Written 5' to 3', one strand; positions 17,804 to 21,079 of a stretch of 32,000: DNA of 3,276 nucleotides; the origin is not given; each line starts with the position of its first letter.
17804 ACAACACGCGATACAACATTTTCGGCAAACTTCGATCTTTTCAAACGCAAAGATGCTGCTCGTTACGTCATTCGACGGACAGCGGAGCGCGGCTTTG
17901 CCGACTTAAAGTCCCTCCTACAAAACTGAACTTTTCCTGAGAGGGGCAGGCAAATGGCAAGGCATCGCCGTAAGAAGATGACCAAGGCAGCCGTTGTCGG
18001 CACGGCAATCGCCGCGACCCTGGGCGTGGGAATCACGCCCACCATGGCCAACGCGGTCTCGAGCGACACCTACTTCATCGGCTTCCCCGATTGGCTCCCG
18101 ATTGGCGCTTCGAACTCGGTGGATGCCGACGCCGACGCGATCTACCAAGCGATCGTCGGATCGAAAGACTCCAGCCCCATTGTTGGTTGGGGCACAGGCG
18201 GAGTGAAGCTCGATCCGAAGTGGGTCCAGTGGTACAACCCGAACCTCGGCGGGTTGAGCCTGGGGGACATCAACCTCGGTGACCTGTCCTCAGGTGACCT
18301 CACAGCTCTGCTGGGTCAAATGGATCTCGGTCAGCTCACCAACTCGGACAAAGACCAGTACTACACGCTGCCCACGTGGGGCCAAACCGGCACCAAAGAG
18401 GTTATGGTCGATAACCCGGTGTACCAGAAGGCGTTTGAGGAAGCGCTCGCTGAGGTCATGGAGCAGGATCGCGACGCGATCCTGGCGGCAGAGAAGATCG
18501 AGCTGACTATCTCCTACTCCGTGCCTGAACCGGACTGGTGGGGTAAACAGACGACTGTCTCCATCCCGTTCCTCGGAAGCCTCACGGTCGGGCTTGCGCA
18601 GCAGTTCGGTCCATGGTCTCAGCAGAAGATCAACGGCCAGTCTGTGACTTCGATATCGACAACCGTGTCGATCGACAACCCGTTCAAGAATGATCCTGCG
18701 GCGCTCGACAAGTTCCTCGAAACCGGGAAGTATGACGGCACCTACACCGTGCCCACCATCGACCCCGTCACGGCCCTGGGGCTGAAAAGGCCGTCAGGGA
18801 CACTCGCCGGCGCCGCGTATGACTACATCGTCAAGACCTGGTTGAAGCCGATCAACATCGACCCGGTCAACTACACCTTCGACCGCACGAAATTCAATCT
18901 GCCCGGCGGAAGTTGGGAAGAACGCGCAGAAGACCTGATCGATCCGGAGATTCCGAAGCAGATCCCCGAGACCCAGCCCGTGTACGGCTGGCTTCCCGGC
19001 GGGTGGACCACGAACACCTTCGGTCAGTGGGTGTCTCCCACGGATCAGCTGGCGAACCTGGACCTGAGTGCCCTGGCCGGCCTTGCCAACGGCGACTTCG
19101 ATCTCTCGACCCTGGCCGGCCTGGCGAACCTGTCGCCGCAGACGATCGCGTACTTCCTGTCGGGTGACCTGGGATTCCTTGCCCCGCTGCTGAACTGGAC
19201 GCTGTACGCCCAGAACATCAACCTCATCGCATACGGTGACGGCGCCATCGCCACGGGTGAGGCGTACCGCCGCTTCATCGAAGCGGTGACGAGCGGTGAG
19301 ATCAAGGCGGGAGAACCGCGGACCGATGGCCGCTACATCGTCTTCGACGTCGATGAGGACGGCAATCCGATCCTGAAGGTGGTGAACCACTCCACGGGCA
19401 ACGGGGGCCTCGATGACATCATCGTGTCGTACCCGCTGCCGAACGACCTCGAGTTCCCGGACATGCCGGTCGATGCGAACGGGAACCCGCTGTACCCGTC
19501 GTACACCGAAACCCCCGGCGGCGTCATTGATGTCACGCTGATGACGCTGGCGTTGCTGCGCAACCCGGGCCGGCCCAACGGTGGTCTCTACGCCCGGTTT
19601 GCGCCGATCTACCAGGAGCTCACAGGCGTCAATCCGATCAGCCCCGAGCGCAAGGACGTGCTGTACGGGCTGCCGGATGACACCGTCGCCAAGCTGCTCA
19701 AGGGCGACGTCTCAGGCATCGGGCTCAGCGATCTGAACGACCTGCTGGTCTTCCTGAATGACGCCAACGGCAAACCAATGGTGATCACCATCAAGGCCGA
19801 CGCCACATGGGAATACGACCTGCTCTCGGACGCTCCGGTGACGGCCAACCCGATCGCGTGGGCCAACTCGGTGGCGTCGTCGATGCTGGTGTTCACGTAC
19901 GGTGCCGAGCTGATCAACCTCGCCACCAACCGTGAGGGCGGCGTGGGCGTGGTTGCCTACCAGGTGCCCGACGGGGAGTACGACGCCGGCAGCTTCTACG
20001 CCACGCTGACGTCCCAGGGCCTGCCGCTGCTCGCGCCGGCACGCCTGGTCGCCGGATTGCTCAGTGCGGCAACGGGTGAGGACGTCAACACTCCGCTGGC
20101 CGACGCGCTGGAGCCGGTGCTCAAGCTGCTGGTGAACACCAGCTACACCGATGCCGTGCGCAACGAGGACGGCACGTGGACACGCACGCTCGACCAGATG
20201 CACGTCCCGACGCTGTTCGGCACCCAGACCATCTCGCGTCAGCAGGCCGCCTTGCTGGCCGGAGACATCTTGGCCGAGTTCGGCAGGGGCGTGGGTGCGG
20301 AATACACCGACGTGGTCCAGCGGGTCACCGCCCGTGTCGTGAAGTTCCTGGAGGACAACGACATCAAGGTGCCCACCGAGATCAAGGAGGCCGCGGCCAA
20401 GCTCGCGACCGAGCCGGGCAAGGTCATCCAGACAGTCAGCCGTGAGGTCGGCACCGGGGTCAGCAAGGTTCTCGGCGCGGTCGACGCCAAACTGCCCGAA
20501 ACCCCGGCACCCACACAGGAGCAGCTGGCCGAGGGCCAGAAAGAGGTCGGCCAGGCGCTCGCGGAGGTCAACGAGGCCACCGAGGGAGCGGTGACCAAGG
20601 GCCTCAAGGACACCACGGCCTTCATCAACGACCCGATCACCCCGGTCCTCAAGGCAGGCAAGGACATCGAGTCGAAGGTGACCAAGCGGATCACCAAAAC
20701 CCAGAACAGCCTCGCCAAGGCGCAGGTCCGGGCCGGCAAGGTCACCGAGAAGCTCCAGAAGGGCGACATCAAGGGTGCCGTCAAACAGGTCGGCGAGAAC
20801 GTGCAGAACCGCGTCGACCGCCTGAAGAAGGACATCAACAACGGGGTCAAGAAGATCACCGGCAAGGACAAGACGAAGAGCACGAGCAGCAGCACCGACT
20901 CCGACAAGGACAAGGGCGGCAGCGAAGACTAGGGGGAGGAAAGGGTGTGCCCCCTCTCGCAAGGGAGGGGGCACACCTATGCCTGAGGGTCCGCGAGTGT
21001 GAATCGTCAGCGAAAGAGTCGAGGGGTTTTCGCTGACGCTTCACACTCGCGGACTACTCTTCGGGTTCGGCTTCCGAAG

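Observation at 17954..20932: Giant secreted protein with a PE-PPE-type pseudo-hydrolase core and an apolipoprotein-like Lys-rich tail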

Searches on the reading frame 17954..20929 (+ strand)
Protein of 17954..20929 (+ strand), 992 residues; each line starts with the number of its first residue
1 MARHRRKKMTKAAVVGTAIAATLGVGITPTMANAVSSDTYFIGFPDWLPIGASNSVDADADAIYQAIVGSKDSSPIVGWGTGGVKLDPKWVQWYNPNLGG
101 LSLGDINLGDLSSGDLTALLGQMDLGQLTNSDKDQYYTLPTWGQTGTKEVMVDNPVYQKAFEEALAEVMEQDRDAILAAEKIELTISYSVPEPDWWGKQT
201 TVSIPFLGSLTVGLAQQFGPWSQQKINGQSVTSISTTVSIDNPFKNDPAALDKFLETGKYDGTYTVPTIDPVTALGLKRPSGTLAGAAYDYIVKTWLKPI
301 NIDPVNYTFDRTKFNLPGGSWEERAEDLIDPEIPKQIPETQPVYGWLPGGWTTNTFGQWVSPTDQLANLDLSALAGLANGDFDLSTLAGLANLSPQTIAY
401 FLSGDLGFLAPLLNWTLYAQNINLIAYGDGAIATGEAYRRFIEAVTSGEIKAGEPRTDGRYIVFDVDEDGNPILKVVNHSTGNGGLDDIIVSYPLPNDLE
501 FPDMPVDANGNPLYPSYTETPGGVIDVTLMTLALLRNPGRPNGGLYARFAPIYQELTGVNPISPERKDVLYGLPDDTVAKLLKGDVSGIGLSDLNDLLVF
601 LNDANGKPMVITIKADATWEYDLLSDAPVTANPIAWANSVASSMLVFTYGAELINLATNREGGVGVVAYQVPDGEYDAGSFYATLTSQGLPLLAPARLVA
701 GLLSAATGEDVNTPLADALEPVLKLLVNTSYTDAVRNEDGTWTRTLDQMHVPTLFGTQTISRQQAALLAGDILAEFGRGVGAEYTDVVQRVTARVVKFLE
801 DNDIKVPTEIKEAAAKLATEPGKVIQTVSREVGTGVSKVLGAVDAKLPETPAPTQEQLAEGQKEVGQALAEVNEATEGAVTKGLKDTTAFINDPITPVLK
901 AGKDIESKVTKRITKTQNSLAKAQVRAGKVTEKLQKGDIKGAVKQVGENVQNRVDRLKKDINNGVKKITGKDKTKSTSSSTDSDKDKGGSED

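Call 3: search_protein_families(library=pfam, proteins=[window:17954-20929:+], max_evalue=10)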
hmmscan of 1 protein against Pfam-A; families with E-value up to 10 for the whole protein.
window:17954-20929:+ (992 aa): 4 families
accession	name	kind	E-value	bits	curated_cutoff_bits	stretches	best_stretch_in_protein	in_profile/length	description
PF08237.17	PE-PPE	-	1.1e-05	25.4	21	1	617-731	130-227/228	PE-PPE domain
PF04513.17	Baculo_PEP_C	-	0.05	14.1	38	1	933-969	26-62/140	Baculovirus polyhedron envelope protein, PEP, C terminus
PF20117.4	DUF6507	-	0.15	13.1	25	1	895-966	11-82/120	Family of unknown function (DUF6507)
PF06103.16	DUF948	-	6.1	7.5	37.2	0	900-952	33-86/89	Bacterial protein of unknown function (DUF948)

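Call 4: search_protein_families(library=ncbifam, proteins=[window:17954-20929:+], max_evalue=10)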
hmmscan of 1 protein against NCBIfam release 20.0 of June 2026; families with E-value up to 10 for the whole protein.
window:17954-20929:+ (992 aa): 1 family
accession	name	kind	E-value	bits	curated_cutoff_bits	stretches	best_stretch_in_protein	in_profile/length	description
NF033914.0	antiphage_ZorA_1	subfamily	1.2e-06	27.2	190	1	796-976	361-545/619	anti-phage ZorAB system protein ZorA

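Call 5: search_solved_structures(query=window:17954-20929:+, max_evalue=10)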
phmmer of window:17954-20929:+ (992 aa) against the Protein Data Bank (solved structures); distinct sequences matched with E-value up to 10: 28.
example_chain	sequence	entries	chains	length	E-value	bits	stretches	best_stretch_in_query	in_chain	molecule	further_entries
7qxc_HHH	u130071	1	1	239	0.048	14.8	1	89-149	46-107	Fab 4461 heavy chain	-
1qvx_A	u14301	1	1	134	0.078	14.1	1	810-872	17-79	Focal adhesion kinase 1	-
1ktm_A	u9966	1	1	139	0.081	14.1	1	810-872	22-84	FOCAL ADHESION KINASE 1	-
1pv3_A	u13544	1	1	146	0.09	13.9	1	810-872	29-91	Focal adhesion kinase 1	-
3gm1_A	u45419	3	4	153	0.097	13.8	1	807-873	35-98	Protein tyrosine kinase 2 beta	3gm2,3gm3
2l6g_A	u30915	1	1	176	0.13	13.4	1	810-872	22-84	Focal adhesion kinase 1, linker, Paxillin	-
2l6h_A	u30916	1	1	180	0.14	13.3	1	810-872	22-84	Focal adhesion kinase 1, linker, Paxillin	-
2lk4_A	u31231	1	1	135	0.17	13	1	808-873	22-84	Protein-tyrosine kinase 2-beta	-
4s1r_H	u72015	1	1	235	0.17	13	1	75-139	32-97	Fab of VRC01-lineage antibody,45-VRC01.H08.F-117225 heavy chain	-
4r32_A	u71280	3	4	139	0.18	12.9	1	808-873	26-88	Protein-tyrosine kinase 2-beta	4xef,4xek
3u3f_A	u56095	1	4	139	0.19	12.9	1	808-873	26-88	Protein-tyrosine kinase 2-beta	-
4xev_A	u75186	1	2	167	0.26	12.4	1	808-873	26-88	Fusion protein of Protein-tyrosine kinase 2-beta FAT domain and Leupaxin LD1 motif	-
9og1_B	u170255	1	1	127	0.28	12.3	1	89-143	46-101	Monoclonal antibody 02M12 heavy chain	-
6kvf_H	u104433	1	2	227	0.33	12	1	71-139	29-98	heavy chain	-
9pw4_E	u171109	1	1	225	0.34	12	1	88-138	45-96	SP1-77 FAB HEAVY CHAIN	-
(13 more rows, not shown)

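Call 8: find_homologous_proteins(query=window:17954-20929:+, max_evalue=0.001)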
Query window:17954-20929:+ (992 aa): 76 proteins with E <= 0.001 among 8000 candidates.
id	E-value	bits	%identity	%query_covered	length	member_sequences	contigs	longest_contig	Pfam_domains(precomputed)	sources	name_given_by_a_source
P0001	0.0e+0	2210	99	100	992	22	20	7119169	PF08237.18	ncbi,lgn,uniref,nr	ncbi:hypothetical protein D806_053030 [Mycolicibacterium smegmatis MKD8]|uniref:Uncharacterized prot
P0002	0.0e+0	1994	91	99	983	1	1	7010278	PF08237.18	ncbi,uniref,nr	ncbi:PE-PPE domain-containing protein [Mycolicibacterium smegmatis]|uniref:PE-PPE domain-containing 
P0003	0.0e+0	1969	91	100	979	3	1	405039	PF08237.18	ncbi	-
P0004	0.0e+0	1867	84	100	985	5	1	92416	PF08237.18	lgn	-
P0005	0.0e+0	1845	82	99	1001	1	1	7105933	PF08237.18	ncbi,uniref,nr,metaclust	ncbi:PE-PPE domain-containing protein [Mycolicibacterium goodii]|uniref:Uncharacterized protein n=1 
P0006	0.0e+0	1750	80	98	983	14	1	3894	PF08237.18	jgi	jgi:hypothetical protein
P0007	0.0e+0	1506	69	98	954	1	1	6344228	PF08237.18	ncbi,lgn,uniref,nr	ncbi:PE-PPE domain-containing protein [Mycolicibacterium farcinogenes]|uniref:PE-PPE domain-containi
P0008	0.0e+0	1504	69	98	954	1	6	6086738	PF08237.18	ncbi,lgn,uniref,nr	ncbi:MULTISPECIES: PE-PPE domain-containing protein [Mycolicibacterium]|uniref:Pe-PPE, C-terminal do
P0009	0.0e+0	1503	69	98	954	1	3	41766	PF08237.18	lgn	-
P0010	0.0e+0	1503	69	98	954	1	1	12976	PF08237.18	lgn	-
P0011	0.0e+0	1501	69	98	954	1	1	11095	PF08237.18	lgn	-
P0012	0.0e+0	1501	69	98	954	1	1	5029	PF08237.18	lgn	-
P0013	0.0e+0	1500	69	98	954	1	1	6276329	PF08237.18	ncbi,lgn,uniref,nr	ncbi:PE-PPE domain-containing protein [Mycolicibacterium farcinogenes]|uniref:PE-PPE domain-containi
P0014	0.0e+0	1499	69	98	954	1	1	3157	PF08237.18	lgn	-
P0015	0.0e+0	1499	69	98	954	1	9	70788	PF08237.18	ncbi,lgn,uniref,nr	ncbi:PE-PPE domain-containing protein [Mycolicibacterium conceptionense]|uniref:PE-PPE domain-contai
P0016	0.0e+0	1499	69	98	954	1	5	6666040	PF08237.18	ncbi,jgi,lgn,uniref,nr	ncbi:hypothetical protein ACT17_25325 [Mycolicibacterium conceptionense]|jgi:hypothetical protein|un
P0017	0.0e+0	1498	69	98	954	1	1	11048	PF08237.18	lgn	-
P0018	0.0e+0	1498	69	98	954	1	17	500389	PF08237.18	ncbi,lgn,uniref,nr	ncbi:PE-PPE domain-containing protein [Mycolicibacterium conceptionense]|uniref:PE-PPE domain-contai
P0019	0.0e+0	1497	69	98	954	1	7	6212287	PF08237.18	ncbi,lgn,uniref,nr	ncbi:PE-PPE domain-containing protein [Mycolicibacterium senegalense]|uniref:ATPase n=1 Tax=Mycolici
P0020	0.0e+0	1452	67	98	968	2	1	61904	PF08237.18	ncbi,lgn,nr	ncbi:PE-PPE domain-containing protein [Mycobacterium sp. GA-1841]|nr:PE-PPE domain-containing protei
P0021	0.0e+0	1324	63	98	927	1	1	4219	PF08237.18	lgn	-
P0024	0.0e+0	1143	59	98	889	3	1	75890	PF08237.18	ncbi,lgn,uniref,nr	ncbi:PE-PPE domain-containing protein [Mycobacterium sp. NS-7484]|uniref:PE-PPE domain-containing pr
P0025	0.0e+0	1140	60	99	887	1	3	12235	PF08237.18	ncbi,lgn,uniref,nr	ncbi:PE-PPE domain-containing protein [Mycobacterium sp. E802]|uniref:PE-PPE domain-containing prote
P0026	0.0e+0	1108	60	95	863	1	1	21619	PF08237.18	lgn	-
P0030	3.8e-296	1003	51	98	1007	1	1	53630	-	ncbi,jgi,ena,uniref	ncbi:PE-PPE domain-containing protein [Mycolicibacterium sp.]|uniref:PE-PPE domain-containing protei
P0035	1.1e-277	942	49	99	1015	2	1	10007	PF08237.18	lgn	-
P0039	1.2e-154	535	46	61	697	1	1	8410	PF08237.18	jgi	jgi:hypothetical protein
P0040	2.8e-150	520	43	67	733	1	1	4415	PF08237.18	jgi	jgi:PE-PPE domain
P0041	7.2e-150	519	43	65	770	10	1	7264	PF08237.18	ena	-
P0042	8.7e-150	519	44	63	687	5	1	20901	PF08237.18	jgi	jgi:hypothetical protein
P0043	1.1e-149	518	46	64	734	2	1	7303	PF08237.18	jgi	jgi:hypothetical protein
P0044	8.8e-146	506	45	60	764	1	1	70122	PF08237.18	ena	-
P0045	3.9e-145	503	47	55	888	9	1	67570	PF08237.18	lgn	-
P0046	2.8e-144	501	45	62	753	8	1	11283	PF08237.18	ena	-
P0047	1.7e-143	498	47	55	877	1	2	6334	PF08237.18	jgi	jgi:hypothetical protein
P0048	4.8e-143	496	46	55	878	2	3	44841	PF08237.18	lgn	-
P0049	1.4e-142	495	46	55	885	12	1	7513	PF08237.18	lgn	-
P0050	2.1e-142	494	42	64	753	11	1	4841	PF08237.18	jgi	jgi:PE-PPE domain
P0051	4.3e-142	493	46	56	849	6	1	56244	PF08237.18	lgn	-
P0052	5.9e-140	486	42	65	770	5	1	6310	PF08237.18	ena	-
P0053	7.3e-140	486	41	66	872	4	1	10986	PF08237.18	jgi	-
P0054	4.2e-139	483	39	65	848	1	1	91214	PF08237.18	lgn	-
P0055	5.8e-139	483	45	57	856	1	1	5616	PF08237.18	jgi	jgi:hypothetical protein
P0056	3.0e-138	481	41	60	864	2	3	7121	PF08237.18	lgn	-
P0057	1.2e-137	479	45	55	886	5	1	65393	PF08237.18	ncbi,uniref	ncbi:PE-PPE domain-containing protein [Mycolicibacterium celeriflavum]|uniref:PE-PPE domain-containi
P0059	1.2e-135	472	42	66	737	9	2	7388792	PF08237.18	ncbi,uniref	ncbi:PE-PPE domain-containing protein [Mycolicibacterium wolinskyi]|uniref:PE-PPE domain-containing 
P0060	2.7e-135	471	41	63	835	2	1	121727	PF08237.18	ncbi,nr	ncbi:PE-PPE domain-containing protein [Mycobacterium sp. PS03-16]|nr:PE-PPE domain-containing protei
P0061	3.5e-134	467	39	66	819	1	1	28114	PF08237.18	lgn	-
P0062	8.8e-134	466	40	67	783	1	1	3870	PF08237.18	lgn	-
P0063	7.8e-133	463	41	62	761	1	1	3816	PF08237.18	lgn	-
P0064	3.1e-132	461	45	56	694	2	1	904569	PF08237.18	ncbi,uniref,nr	ncbi:PE-PPE domain-containing protein [Mycolicibacterium frederiksbergense]|uniref:PE-PPE domain-con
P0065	1.6e-122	429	44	64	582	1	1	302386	PF08237.18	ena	-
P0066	9.8e-99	350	42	47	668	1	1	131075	PF08237.18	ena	-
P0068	2.7e-20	90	34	27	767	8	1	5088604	-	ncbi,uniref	ncbi:ATPase [Mycobacterium sp. OAE908]|uniref:ATPase n=1 Tax=Mycobacterium sp. OAE908 TaxID=2817899 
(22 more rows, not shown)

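Call 9: list_cluster_members(proteins=[window:17954-20929:+, P0068, P0059])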
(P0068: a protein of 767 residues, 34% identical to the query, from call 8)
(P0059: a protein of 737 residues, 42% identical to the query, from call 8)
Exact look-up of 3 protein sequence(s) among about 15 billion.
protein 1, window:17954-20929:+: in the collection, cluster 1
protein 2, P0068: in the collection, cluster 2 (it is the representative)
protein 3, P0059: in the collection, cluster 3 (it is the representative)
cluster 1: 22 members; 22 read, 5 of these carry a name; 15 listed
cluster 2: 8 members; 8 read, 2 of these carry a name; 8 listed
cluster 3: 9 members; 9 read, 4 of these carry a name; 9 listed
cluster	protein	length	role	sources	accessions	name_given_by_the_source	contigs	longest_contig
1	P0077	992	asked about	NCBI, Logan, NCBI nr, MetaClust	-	-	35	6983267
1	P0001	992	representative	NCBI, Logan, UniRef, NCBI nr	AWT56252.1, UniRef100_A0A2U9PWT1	hypothetical protein D806_053030 [Mycolicibacterium smegmatis MKD8] | Uncharacterized protein n=2 Tax=Mycolicibacterium smegmatis TaxID=1772 ...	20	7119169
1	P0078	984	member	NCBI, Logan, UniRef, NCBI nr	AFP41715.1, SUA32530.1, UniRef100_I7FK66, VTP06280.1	PE-PPE, C-terminal domain protein [Mycolicibacterium smegmatis MC2 155] | PE-PPE, C-terminal domain protein n=3 Tax=Mycolicibacterium smegmatis TaxID=1772 ...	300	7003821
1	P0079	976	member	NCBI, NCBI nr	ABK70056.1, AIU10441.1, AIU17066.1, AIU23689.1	alpha/beta hydrolase family protein [Mycolicibacterium smegmatis] | PE-PPE domain-containing protein [Mycolicibacterium smegmatis]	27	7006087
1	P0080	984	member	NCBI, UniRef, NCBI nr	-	-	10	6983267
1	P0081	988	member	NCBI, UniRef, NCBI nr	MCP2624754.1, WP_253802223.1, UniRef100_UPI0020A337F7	PE-PPE domain-containing protein [Mycolicibacterium smegmatis] | PE-PPE domain-containing protein n=1 Tax=Mycolicibacterium smegmatis TaxID=1772 ...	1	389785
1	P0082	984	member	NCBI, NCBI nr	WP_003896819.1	PE-PPE domain-containing protein [Mycolicibacterium smegmatis]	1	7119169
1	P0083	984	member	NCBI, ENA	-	-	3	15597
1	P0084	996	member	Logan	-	-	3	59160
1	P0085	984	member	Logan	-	-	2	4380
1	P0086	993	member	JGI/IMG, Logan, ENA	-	-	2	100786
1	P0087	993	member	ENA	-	-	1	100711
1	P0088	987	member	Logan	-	-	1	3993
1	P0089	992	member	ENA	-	-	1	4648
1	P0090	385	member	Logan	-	-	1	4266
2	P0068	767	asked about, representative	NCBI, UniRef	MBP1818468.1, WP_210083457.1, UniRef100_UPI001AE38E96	ATPase [Mycobacterium sp. OAE908] | ATPase n=1 Tax=Mycobacterium sp. OAE908 TaxID=2817899 RepID=UPI001AE38E96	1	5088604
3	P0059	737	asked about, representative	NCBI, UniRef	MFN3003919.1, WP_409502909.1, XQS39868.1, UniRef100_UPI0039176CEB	PE-PPE domain-containing protein [Mycolicibacterium wolinskyi] | PE-PPE domain-containing protein n=1 Tax=Mycolicibacterium wolinskyi TaxID=59750 ...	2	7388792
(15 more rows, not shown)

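Call 16: search_solved_structures(query=A1, max_evalue=10, show_alignments=2)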
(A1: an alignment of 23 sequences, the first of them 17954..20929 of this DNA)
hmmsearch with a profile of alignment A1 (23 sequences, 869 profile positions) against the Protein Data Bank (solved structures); distinct sequences matched with E-value up to 10: 26.
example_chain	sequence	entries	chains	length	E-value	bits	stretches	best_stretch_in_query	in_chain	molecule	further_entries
1eq1_A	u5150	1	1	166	0.1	14.1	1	702-855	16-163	APOLIPOPHORIN-III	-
2l7n_A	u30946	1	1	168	0.2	13.1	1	698-838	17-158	Talin-1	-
2lk4_A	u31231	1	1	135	0.28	12.6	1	730-803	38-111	Protein-tyrosine kinase 2-beta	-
4r32_A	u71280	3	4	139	0.3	12.5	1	729-803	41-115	Protein-tyrosine kinase 2-beta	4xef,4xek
3gm1_A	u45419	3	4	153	0.35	12.3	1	720-802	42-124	Protein tyrosine kinase 2 beta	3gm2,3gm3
7zjj_A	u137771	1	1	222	0.38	12.2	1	133-272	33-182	CspZ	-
4xev_A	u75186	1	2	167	0.39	12.1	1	730-803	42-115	Fusion protein of Protein-tyrosine kinase 2-beta FAT domain and Leupaxin LD1 motif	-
3u3f_A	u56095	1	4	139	0.44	11.9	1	729-802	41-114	Protein-tyrosine kinase 2-beta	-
2ynq_A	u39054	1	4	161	0.63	11.4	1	735-864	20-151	ESSB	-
4uos_A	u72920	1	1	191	0.89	10.9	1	727-862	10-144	DESIGNED HELICAL BUNDLE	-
7jg5_b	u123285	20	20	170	1.3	10.4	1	732-827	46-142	ATP synthase subunit b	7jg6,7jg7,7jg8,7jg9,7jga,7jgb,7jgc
7njk_b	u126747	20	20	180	1.3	10.4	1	732-832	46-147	ATP synthase subunit b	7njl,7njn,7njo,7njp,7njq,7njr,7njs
8gji_A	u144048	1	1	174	1.5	10.1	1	727-860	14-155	GCG binder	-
8ek4_A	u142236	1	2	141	1.5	10.1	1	738-865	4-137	Ice-binding protein TIP-99a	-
9f21_A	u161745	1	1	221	1.7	10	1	141-273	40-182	Complement regulator-acquiring surface protein 2 (CRASP-2)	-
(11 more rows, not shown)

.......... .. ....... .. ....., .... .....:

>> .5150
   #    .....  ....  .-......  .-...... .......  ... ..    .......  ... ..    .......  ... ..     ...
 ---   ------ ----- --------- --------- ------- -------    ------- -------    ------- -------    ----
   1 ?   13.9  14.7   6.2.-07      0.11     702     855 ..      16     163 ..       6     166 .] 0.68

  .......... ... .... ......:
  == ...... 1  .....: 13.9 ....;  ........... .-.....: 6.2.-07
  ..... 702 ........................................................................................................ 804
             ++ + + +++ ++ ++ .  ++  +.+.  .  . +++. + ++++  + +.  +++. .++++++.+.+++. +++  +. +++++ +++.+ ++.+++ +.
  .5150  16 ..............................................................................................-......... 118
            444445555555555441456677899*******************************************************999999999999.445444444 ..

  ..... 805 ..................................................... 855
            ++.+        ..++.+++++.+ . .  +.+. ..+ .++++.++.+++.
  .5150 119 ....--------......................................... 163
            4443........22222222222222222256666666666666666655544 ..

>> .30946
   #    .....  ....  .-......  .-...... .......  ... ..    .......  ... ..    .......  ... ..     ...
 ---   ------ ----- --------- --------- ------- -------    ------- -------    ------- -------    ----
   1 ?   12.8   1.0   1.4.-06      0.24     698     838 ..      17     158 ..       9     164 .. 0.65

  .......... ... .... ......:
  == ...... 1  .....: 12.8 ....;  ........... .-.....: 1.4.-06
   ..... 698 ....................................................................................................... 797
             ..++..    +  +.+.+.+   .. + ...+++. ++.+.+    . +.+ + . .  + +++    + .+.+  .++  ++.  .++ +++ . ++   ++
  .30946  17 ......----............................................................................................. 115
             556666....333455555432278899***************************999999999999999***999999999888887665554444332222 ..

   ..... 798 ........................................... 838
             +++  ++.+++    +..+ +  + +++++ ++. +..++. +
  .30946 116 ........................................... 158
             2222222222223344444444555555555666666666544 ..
